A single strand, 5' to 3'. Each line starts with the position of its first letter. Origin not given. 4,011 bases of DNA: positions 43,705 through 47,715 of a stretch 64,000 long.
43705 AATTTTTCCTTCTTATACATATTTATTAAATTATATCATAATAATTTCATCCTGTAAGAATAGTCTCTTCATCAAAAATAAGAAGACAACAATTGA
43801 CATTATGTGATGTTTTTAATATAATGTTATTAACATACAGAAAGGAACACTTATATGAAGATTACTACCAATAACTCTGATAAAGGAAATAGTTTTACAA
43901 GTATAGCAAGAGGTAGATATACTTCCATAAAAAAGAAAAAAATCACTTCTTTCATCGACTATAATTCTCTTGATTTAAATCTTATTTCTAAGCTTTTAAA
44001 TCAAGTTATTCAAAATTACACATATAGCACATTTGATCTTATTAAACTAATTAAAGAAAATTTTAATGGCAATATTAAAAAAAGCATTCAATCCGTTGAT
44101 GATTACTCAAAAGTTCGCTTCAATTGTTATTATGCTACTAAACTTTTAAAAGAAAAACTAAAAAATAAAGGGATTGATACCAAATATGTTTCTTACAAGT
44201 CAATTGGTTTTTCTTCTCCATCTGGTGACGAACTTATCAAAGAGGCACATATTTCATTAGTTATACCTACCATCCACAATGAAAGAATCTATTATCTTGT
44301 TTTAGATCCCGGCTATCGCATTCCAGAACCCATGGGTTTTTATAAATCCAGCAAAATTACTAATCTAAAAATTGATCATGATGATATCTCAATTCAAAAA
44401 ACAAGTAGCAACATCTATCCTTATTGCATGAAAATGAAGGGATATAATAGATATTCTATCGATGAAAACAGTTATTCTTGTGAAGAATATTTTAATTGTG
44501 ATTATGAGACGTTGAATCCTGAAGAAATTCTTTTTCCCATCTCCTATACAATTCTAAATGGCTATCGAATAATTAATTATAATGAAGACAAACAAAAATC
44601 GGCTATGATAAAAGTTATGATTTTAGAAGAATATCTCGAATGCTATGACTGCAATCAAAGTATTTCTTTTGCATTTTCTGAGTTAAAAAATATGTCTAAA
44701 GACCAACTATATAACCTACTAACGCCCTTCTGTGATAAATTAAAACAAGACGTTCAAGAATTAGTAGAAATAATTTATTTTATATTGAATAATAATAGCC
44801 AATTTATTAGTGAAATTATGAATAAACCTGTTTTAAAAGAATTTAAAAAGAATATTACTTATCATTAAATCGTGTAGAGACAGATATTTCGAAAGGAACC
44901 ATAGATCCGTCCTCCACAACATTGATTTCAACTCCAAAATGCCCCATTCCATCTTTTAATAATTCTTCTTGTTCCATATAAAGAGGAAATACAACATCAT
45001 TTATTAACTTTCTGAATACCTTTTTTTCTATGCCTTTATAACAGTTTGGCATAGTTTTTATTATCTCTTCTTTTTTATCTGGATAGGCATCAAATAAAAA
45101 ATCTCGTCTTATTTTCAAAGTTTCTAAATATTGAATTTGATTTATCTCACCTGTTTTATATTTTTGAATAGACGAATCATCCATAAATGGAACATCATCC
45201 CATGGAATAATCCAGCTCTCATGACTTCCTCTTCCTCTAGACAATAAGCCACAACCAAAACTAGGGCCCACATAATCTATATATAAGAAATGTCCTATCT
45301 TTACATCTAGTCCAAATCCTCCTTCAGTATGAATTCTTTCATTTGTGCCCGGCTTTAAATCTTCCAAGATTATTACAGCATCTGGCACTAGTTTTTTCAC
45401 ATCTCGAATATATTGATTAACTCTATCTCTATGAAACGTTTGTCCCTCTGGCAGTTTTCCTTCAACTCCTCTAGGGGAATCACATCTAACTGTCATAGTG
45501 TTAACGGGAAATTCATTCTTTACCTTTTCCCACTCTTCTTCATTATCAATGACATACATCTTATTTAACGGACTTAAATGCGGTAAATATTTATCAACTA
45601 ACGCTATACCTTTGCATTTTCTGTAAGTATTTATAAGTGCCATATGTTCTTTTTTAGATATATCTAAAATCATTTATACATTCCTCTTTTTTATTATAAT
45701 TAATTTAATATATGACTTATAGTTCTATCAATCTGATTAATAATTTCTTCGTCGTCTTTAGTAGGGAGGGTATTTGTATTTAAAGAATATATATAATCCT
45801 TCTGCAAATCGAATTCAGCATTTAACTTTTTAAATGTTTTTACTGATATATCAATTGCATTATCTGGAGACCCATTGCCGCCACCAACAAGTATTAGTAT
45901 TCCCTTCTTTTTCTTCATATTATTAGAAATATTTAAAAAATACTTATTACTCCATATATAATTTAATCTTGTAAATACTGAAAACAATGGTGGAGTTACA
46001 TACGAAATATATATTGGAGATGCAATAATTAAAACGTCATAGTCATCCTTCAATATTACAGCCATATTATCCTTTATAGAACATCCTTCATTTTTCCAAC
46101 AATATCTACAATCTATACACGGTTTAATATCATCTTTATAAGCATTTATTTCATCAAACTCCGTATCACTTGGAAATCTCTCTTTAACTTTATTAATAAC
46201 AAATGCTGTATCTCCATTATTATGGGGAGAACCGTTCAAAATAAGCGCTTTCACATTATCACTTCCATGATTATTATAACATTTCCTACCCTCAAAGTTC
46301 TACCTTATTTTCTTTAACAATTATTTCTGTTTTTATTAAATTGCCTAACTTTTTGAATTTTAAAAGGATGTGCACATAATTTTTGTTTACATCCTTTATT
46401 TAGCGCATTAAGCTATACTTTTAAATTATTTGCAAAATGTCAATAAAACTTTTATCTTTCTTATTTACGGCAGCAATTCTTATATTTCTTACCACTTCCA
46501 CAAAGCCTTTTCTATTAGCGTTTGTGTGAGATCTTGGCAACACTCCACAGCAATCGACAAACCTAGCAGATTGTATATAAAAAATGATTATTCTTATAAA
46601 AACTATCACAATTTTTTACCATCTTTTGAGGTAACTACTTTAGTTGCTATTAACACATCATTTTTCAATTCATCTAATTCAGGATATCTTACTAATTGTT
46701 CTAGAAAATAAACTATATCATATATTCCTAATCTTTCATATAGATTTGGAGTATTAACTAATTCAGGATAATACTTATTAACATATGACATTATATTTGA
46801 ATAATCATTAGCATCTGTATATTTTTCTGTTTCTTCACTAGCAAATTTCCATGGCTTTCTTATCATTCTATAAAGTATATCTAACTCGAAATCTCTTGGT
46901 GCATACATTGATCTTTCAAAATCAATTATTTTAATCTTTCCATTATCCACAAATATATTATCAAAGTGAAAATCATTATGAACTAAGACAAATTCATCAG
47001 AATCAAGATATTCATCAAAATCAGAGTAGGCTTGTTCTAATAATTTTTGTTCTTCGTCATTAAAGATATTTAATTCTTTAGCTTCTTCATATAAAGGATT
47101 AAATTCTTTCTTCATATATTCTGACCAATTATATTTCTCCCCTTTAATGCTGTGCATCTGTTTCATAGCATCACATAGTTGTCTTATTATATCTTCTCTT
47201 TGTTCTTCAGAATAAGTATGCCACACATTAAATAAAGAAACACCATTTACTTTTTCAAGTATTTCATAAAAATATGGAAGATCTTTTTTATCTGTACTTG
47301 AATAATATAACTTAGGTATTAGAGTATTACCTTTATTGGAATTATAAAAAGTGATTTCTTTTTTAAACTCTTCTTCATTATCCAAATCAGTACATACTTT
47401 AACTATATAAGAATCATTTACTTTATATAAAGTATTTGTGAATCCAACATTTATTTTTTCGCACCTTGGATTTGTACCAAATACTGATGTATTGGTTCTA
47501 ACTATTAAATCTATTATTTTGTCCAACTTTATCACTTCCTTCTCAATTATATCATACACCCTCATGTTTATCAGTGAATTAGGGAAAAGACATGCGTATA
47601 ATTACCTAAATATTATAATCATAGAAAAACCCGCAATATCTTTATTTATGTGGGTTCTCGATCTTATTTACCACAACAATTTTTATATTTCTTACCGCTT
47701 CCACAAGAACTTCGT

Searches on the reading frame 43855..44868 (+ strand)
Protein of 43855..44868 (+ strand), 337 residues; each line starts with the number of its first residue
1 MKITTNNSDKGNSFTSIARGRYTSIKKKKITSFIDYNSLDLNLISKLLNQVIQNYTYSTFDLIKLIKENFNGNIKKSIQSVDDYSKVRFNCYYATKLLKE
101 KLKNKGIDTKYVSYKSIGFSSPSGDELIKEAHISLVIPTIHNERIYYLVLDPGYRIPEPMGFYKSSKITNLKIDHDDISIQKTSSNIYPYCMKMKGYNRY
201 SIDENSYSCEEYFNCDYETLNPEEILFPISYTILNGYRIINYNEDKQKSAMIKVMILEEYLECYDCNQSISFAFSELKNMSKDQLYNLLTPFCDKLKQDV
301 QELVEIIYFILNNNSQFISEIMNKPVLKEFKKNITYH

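Call 3: search_protein_families(library=pfam, proteins=[window:43855-44868:+], max_evalue=0.01)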
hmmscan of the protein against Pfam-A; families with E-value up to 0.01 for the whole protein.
window:43855-44868:+ (337 aa): 0 families

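Call 4: search_protein_families(library=ncbifam, proteins=[window:43855-44868:+], max_evalue=0.01)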
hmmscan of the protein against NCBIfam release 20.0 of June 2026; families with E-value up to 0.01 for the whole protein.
window:43855-44868:+ (337 aa): 0 families

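Call 5: search_protein_families(library=padloc, proteins=[window:43855-44868:+], max_evalue=0.01)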
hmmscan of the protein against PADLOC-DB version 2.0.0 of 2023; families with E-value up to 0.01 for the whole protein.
window:43855-44868:+ (337 aa): 0 families
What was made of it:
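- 43855..44868 (+): Divergently transcribed 337-aa gene with no family assignment. It is a conserved neighbour of gene 1 in the clade, and whether it belongs to the system is open. No Pfam, NCBIfam or PADLOC hit (calls 3-5).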

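Call 38: search_protein_families(library=padloc, proteins=[window:43855-44868:+], max_evalue=0.01)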
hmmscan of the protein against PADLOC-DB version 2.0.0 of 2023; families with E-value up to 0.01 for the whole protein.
window:43855-44868:+ (337 aa): 0 families

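Call 64: search_protein_families(library=ncbifam, proteins=[window:43855-44868:+], max_evalue=0.01)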
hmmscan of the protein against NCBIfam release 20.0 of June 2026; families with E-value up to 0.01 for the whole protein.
window:43855-44868:+ (337 aa): 0 families

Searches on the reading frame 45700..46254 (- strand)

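Call 3: search_protein_families(library=pfam, proteins=[window:45700-46254:-], max_evalue=0.01)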
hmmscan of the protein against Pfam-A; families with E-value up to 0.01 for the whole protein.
window:45700-46254:- (184 aa): 1 family
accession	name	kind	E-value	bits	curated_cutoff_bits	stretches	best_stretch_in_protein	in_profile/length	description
PF03358.20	FMN_red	-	2.3e-10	40.7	24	1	1-129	1-120/152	NADPH-dependent FMN reductase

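Call 38: search_protein_families(library=padloc, proteins=[window:45700-46254:-], max_evalue=0.01)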
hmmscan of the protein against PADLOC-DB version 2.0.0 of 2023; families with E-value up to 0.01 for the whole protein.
window:45700-46254:- (184 aa): 0 families

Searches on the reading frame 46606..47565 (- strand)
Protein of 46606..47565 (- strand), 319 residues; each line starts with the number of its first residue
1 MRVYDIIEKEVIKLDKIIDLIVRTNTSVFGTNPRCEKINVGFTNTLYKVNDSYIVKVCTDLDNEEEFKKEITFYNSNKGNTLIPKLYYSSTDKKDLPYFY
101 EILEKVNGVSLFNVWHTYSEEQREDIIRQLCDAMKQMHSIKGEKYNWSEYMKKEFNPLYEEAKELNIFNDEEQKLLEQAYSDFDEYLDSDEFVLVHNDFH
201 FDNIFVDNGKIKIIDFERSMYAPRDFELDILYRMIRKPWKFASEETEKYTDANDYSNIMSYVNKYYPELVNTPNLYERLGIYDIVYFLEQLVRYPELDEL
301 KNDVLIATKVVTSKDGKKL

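Call 3: search_protein_families(library=pfam, proteins=[window:46606-47565:-], max_evalue=0.01)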
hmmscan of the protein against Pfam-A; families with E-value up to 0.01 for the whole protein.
window:46606-47565:- (319 aa): 4 families
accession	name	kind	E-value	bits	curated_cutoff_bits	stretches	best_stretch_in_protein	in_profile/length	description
PF01636.29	APH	-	1.1e-24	88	23.2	1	35-238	2-216/239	Phosphotransferase enzyme family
PF00069.31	Pkinase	-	2.9e-07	30.6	31.7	1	59-139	33-116/263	Protein kinase domain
PF06293.20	Kdo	-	0.00093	19.1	21.3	0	113-141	110-138/207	Lipopolysaccharide kinase (Kdo/WaaP) family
PF01163.29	RIO1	-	0.0025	17.9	22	1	164-237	97-169/187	RIO domain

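Call 38: search_protein_families(library=padloc, proteins=[window:46606-47565:-], max_evalue=0.01)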
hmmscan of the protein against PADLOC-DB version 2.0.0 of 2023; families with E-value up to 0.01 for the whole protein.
window:46606-47565:- (319 aa): 1 family
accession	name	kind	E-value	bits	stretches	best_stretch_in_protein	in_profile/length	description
PDLC04138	mad6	-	1.8e-07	28.5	1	51-140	77-172/659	mads_6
